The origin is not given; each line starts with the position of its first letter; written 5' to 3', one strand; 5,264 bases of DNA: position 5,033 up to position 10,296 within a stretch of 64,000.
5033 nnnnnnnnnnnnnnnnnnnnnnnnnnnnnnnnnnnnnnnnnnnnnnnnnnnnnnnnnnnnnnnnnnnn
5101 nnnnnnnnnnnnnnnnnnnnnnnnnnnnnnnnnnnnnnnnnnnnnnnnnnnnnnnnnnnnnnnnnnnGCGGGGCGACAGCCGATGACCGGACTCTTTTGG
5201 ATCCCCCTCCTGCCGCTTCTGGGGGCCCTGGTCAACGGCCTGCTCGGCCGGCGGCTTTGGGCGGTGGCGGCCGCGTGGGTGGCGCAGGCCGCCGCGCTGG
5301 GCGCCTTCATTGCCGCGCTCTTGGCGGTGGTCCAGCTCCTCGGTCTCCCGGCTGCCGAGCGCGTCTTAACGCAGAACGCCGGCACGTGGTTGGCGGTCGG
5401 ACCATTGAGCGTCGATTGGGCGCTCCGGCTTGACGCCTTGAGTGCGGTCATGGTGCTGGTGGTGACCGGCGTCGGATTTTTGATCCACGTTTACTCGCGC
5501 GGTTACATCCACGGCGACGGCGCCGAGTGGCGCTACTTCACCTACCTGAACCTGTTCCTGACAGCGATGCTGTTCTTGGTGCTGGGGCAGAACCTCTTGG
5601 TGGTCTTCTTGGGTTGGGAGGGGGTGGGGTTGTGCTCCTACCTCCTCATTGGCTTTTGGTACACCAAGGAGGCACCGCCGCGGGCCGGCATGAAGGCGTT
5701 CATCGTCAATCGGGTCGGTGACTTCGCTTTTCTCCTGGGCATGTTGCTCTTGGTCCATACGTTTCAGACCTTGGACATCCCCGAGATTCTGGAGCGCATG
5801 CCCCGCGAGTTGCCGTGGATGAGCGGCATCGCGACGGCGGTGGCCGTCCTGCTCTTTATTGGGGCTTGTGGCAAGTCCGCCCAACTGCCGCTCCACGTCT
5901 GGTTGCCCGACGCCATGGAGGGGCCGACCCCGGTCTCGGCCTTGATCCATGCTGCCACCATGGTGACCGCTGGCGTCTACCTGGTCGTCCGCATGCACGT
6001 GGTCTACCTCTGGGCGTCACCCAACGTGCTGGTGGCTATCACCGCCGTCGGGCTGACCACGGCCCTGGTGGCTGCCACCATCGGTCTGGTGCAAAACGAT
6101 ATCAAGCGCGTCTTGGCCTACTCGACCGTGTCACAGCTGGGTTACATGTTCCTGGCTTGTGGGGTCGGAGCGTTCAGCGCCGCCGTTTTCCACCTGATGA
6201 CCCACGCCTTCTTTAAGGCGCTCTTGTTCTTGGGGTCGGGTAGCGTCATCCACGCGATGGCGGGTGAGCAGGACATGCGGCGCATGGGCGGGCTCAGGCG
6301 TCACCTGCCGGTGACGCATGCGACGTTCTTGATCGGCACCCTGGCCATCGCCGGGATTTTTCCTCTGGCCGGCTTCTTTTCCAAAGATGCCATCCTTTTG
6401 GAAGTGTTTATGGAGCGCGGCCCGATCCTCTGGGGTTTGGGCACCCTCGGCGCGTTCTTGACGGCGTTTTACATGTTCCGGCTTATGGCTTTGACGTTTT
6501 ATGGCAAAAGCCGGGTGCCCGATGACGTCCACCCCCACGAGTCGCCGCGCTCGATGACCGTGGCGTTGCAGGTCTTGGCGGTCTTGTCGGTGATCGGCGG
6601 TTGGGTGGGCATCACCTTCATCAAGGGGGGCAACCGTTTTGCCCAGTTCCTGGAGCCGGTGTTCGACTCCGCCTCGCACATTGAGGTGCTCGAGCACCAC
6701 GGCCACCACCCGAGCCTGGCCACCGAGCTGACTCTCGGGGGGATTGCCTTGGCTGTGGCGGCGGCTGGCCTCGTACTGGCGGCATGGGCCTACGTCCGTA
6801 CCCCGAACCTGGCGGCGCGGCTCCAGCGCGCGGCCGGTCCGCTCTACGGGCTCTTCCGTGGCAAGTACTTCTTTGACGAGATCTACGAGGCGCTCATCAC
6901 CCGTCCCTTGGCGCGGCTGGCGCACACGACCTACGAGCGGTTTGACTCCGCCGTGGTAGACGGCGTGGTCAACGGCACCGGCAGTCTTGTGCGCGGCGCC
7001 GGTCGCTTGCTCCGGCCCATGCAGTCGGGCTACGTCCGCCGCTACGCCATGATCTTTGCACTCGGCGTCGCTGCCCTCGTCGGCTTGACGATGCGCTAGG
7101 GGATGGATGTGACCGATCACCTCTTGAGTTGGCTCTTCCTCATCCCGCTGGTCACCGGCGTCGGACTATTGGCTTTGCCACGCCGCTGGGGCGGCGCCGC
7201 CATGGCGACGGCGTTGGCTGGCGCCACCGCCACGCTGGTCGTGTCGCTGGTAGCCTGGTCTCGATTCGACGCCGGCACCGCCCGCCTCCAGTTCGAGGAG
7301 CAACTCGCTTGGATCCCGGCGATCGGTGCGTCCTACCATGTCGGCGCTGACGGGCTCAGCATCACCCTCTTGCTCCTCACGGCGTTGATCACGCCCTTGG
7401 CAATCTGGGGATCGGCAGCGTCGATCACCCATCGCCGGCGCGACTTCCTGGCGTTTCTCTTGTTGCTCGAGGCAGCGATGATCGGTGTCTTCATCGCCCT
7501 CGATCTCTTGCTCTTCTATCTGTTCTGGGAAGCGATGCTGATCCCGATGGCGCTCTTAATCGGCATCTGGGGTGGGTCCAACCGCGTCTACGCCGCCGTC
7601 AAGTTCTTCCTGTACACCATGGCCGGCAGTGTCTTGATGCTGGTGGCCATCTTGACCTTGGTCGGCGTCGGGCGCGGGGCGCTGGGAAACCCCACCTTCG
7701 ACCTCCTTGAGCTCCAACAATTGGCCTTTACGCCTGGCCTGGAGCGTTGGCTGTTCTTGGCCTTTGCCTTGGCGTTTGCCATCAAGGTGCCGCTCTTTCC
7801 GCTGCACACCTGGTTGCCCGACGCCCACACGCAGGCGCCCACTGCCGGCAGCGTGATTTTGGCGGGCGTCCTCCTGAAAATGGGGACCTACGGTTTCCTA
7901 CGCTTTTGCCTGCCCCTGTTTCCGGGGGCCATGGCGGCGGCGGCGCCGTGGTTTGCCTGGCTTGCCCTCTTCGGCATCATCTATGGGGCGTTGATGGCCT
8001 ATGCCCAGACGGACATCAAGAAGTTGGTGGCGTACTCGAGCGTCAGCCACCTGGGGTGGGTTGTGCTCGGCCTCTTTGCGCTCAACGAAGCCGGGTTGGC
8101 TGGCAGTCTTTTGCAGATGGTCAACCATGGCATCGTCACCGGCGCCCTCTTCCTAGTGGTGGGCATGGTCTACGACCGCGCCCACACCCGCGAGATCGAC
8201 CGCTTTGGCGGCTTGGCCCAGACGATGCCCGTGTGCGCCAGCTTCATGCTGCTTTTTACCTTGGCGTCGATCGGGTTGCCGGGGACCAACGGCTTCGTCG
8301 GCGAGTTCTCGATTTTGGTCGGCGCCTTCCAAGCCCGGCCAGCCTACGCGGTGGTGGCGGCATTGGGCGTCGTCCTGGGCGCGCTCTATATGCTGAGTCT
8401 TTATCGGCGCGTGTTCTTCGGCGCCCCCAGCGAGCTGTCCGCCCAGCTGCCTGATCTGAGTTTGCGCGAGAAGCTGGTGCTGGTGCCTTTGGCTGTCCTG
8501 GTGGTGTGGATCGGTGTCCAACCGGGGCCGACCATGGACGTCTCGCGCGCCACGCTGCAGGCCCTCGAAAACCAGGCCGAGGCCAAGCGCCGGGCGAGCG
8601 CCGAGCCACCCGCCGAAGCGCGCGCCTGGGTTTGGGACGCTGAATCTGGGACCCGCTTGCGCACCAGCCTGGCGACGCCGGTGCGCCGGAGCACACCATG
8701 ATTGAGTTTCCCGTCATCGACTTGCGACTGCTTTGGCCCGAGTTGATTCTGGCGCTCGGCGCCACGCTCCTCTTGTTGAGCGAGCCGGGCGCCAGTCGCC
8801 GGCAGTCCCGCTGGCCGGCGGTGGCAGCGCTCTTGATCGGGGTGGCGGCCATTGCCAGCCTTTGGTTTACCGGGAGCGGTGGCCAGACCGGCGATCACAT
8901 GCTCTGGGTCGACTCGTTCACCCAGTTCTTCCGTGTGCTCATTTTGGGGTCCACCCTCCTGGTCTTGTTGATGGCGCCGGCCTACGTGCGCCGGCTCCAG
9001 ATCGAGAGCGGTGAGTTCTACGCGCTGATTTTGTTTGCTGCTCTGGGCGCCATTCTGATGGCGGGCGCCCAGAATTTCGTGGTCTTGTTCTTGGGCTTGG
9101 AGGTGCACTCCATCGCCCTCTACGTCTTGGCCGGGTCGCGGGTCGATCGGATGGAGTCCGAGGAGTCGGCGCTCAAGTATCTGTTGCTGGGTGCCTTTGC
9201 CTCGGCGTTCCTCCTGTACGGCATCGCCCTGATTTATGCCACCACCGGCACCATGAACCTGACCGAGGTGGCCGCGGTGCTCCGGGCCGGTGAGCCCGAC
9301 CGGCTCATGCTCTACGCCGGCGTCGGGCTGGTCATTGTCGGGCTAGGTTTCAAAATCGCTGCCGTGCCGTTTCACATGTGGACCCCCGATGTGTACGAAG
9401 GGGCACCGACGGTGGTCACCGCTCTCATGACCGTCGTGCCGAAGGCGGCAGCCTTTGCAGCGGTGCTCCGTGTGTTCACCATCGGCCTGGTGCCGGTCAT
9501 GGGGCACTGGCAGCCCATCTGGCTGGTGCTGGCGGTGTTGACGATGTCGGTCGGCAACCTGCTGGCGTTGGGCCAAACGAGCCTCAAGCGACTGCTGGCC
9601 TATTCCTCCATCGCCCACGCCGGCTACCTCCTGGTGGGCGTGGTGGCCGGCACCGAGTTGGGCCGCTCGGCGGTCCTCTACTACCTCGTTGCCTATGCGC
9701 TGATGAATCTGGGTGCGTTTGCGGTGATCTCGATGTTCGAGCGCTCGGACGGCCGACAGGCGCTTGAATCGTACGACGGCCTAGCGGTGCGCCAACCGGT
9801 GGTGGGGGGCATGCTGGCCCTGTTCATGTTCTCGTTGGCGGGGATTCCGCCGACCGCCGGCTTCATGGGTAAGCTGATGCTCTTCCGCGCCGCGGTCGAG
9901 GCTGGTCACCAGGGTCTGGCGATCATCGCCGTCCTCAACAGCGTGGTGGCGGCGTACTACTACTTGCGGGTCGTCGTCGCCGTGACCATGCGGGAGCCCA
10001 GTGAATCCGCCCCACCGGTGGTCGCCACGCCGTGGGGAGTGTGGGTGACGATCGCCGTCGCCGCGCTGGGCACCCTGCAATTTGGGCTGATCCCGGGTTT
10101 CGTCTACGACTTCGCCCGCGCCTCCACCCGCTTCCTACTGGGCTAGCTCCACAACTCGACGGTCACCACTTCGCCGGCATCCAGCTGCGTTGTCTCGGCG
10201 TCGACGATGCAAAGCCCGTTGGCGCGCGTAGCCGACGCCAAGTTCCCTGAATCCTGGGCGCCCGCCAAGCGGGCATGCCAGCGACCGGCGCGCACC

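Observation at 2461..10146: Reduced complex I operon nuoA-E-H-J-K-L-M-N: full membrane arm plus only NuoE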

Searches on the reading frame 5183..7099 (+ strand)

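Call 3: search_protein_families(library=pfam, proteins=[window:5183-7099:+])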
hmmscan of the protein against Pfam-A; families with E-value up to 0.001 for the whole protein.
window:5183-7099:+ (638 aa): 3 families
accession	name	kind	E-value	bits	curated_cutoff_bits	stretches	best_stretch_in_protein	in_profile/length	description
PF00361.26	Proton_antipo_M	-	2e-86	290.3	21.5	1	136-427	2-294/294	NADH:quinone oxidoreductase/Mrp antiporter, TM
PF00662.26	Proton_antipo_N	-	1.4e-18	67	24.5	1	69-119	1-51/51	NADH-Ubiquinone oxidoreductase (complex I), chain 5 N-terminus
PF01010.25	Proton_antipo_C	-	2.5e-05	24.4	26.8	1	447-538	89-178/243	NADH-dehyrogenase subunit F, TMs, (complex I) C-terminus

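Call 4: search_protein_families(library=ncbifam, proteins=[window:5183-7099:+])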
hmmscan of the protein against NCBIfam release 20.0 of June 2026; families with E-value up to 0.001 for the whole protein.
window:5183-7099:+ (638 aa): 76 families (the best 25 are shown)
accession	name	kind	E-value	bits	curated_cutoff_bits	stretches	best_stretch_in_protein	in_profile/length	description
NF005141.0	PRK06590.1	equivalog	1.6e-227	757.3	556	1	4-637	5-610/615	NADH-quinone oxidoreductase subunit L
TIGR01974.1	NDH_I_L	subfamily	9.7e-222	738.3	407.5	1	6-636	5-629/630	NADH-quinone oxidoreductase subunit L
NF005626.0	PRK07376.1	equivalog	4.7e-168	560.5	963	2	6-445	10-460/675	NAD(P)H-quinone oxidoreductase subunit 5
NF040617.1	F420_dehyd_FpoL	exception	6.2e-134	448.2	1050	1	5-634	7-660/669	F420H2 dehydrogenase subunit FpoL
NF009288.0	PRK12648.1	equivalog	5.5e-99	332.6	1104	1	4-576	3-560/954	monovalent cation/H+ antiporter subunit A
NF009287.0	PRK12647.1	equivalog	5.6e-92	309.6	937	1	9-525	8-510/773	putative monovalent cation/H+ antiporter subunit A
TIGR00940.1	2a6301s01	subfamily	3.5e-87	293.5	920.45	1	4-516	1-529/793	monovalent cation:proton antiporter subunit A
NF009285.0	PRK12645.1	equivalog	6.5e-85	286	1028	1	1-516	1-536/804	Na+/H+ antiporter subunit A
NF005097.0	PRK06525.1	equivalog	2.6e-84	283.6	430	1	9-480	10-479/480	hydrogenase 4 subunit D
NF005633.0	PRK07390.1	subfamily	3.6e-83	280.2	676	1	5-635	10-605/613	NAD(P)H-quinone oxidoreductase subunit F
NF009284.0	PRK12644.1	equivalog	1.1e-81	275.3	962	1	58-516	50-509/975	Na+/H+ antiporter subunit A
NF009289.0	PRK12649.1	equivalog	1.4e-81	275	1117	1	10-535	13-542/789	putative monovalent cation/H+ antiporter subunit A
NF009290.0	PRK12650.1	equivalog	2.7e-79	267.2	980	1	41-477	35-473/966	DUF4040 family protein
TIGR01960.1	ndhF3_CO2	subfamily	3.5e-79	266.9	588.7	1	5-633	10-603/606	NAD(P)H dehydrogenase, subunit NdhF3 family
NF005086.0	PRK06521.1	equivalog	9e-72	242.5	667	1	14-540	17-555/669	hydrogenase 4 subunit B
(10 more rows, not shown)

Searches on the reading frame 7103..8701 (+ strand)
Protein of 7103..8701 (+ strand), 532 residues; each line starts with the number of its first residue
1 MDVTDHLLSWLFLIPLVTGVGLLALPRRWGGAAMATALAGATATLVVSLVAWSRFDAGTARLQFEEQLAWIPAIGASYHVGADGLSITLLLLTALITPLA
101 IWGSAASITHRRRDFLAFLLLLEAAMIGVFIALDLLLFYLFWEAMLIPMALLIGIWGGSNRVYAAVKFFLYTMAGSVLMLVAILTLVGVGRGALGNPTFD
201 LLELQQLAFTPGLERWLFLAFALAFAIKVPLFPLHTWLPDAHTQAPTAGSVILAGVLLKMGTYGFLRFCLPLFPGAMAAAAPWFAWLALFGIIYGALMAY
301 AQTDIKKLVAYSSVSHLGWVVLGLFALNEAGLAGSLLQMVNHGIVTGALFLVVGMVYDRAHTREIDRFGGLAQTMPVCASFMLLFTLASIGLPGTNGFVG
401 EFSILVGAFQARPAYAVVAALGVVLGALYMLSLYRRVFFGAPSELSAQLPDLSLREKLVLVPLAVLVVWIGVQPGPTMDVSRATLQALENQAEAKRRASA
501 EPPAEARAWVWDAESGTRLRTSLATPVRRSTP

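Call 3: search_protein_families(library=pfam, proteins=[window:7103-8701:+])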
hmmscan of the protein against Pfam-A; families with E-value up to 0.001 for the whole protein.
window:7103-8701:+ (532 aa): 2 families
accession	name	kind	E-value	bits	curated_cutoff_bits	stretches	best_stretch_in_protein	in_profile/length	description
PF00361.26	Proton_antipo_M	-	6.6e-79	265.6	21.5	1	132-424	1-292/294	NADH:quinone oxidoreductase/Mrp antiporter, TM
PF01059.23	Oxidored_q5_N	-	0.00033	21.2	22.7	1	76-127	53-108/110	NADH-ubiquinone oxidoreductase chain 4, amino terminus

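Call 4: search_protein_families(library=ncbifam, proteins=[window:7103-8701:+])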
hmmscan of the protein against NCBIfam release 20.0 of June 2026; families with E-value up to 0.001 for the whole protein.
window:7103-8701:+ (532 aa): 73 families (the best 25 are shown)
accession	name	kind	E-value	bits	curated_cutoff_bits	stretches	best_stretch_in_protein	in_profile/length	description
TIGR01972.1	NDH_I_M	subfamily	5.3e-186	619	263.8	1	8-491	1-485/486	NADH-quinone oxidoreductase subunit M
NF004499.0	PRK05846.1-3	equivalog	2.2e-173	577.6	585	1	5-499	4-495/502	NADH-quinone oxidoreductase subunit M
NF004500.0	PRK05846.1-4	equivalog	4.2e-163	543.8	550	1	6-497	5-511/525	NADH-quinone oxidoreductase subunit M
NF004505.0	PRK05846.2-5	equivalog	7.3e-162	539.7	700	1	5-496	2-489/508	NADH-quinone oxidoreductase subunit M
NF004501.0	PRK05846.1-5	subfamily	6.2e-155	516.7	598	1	6-491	5-486/492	NADH-quinone oxidoreductase subunit M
NF004498.0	PRK05846.1-1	equivalog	4e-132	441.6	614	1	7-490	2-498/509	NADH-quinone oxidoreductase subunit M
NF009212.0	PRK12561.1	subfamily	8.5e-130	433.9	645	1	7-501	8-508/531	NAD(P)H-quinone oxidoreductase subunit 4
NF004506.0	PRK05846.2-6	equivalog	1.3e-127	427.1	789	1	35-486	39-487/493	NADH-quinone oxidoreductase subunit M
NF004504.0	PRK05846.2-3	equivalog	1.4e-120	403.7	785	1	37-476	45-481/499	NADH-quinone oxidoreductase subunit M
NF005060.0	PRK06473.1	equivalog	1.4e-120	403.4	747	1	7-497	1-490/500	NADH-quinone oxidoreductase subunit M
NF002713.0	PRK02546.1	subfamily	9.2e-111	370.9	827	1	8-495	11-505/533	NAD(P)H-quinone oxidoreductase subunit 4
NF005611.0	PRK07363.1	equivalog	7.6e-102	341.4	764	1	7-493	1-486/501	NADH-quinone oxidoreductase subunit M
NF004502.0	PRK05846.2-1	equivalog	1e-83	281.8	791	1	4-488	2-497/500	NADH-quinone oxidoreductase subunit M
NF004503.0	PRK05846.2-2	subfamily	1.5e-73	248.7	720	1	46-477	41-478/490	NADH-quinone oxidoreductase subunit M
NF006419.0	PRK08668.1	equivalog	1.7e-58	198.9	617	1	71-482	57-475/613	NADH dehydrogenase subunit M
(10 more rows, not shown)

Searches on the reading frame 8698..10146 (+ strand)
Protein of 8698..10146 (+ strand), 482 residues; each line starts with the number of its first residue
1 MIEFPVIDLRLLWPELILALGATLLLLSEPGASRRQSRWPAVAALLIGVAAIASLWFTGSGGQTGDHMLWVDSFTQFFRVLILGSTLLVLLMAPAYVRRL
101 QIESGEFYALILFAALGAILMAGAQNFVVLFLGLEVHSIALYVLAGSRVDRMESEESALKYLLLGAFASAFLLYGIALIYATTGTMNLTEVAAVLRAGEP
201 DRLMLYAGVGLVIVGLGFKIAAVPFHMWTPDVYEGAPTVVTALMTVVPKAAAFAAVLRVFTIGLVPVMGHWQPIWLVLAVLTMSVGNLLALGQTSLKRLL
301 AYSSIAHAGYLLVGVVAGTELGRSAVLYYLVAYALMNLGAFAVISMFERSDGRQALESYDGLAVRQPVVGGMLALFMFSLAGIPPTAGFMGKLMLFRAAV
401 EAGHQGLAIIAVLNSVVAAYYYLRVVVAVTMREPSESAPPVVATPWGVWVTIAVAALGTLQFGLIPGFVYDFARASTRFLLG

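Call 3: search_protein_families(library=pfam, proteins=[window:8698-10146:+])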
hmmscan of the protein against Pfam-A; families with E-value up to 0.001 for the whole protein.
window:8698-10146:+ (482 aa): 1 family
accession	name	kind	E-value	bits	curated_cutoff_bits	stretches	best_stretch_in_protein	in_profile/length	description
PF00361.26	Proton_antipo_M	-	4.6e-77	259.6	21.5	1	124-416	1-292/294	NADH:quinone oxidoreductase/Mrp antiporter, TM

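Call 4: search_protein_families(library=ncbifam, proteins=[window:8698-10146:+])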
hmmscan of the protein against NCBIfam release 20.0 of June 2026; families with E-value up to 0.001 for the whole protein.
window:8698-10146:+ (482 aa): 70 families (the best 25 are shown)
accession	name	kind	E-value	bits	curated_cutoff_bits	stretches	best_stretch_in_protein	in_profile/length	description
TIGR01770.1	NDH_I_N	subfamily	9.8e-136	453.5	332.6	1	12-470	4-472/472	NADH-quinone oxidoreductase subunit NuoN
NF004441.0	PRK05777.1-4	equivalog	2.9e-125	418.8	477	1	99-480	139-523/524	NADH-quinone oxidoreductase subunit NuoN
NF004440.0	PRK05777.1-3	equivalog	1.3e-124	416.7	519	1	7-478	6-474/477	NADH-quinone oxidoreductase subunit NuoN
NF004442.0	PRK05777.1-5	equivalog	6.6e-124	414.5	523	1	6-474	5-475/483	NADH-quinone oxidoreductase subunit NuoN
NF004446.0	PRK05777.2-4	equivalog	3.5e-109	366.2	590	1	10-479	12-497/502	NADH-quinone oxidoreductase subunit NuoN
NF002701.0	PRK02504.1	equivalog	7e-109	364.6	569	1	11-465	14-466/513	NAD(P)H-quinone oxidoreductase subunit N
NF004444.0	PRK05777.2-2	equivalog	1.8e-94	317.6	496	1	2-439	7-450/496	NADH-quinone oxidoreductase subunit NuoN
NF004439.0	PRK05777.1-1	equivalog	1.2e-93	314.7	531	1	9-470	8-475/485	NADH-quinone oxidoreductase subunit NuoN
NF004443.0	PRK05777.2-1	equivalog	3.8e-86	290.2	626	1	9-473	11-488/506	NADH-quinone oxidoreductase subunit NuoN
NF004445.0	PRK05777.2-3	equivalog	1.4e-78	265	408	1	11-464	9-461/475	NADH-quinone oxidoreductase subunit NuoN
NF004447.0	PRK05777.2-5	equivalog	2.1e-65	221.6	547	1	80-433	70-425/458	NADH-quinone oxidoreductase subunit NuoN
NF004448.0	PRK05777.2-6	equivalog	1.9e-61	208.6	869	1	67-437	73-449/492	NADH-quinone oxidoreductase subunit NuoN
NF006241.0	PRK08377.1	equivalog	1.2e-52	179.6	645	1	77-474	79-471/494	NADH dehydrogenase subunit N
NF006419.0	PRK08668.1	equivalog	2.5e-50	171.9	617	1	71-472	68-473/613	NADH dehydrogenase subunit M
NF006240.0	PRK08376.1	subfamily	2.6e-50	171.8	662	1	69-471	86-497/521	putative monovalent cation/H+ antiporter subunit D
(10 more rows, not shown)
